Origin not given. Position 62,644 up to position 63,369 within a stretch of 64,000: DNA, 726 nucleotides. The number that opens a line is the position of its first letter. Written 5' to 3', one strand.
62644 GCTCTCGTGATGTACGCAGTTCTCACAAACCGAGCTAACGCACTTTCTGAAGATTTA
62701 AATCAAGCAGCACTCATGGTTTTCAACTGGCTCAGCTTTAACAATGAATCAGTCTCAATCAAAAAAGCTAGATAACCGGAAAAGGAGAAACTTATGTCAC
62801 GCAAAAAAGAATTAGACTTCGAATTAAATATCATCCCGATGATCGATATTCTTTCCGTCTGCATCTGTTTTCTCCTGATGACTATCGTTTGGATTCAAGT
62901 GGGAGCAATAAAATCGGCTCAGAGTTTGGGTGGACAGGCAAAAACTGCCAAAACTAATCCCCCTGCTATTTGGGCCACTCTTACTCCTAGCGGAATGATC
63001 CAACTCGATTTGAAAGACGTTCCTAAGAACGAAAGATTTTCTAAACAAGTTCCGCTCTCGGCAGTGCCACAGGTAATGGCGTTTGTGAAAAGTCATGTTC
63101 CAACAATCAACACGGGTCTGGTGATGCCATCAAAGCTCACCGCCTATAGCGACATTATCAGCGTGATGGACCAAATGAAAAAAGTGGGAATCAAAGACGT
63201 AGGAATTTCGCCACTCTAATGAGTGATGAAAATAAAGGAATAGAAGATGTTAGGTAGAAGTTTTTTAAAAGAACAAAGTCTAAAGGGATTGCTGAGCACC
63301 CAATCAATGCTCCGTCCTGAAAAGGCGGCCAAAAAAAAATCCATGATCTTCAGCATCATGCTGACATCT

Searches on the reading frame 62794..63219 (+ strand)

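Call 56: search_protein_families(library=pfam, proteins=[window:62794-63219:+], max_evalue=0.001)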
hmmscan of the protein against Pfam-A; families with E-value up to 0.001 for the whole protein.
window:62794-63219:+ (141 aa): 1 family
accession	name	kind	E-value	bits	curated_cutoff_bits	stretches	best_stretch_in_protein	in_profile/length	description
PF02472.21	ExbD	-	2.5e-14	53.9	25.4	1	4-138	1-123/128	Biopolymer transport protein ExbD/TolR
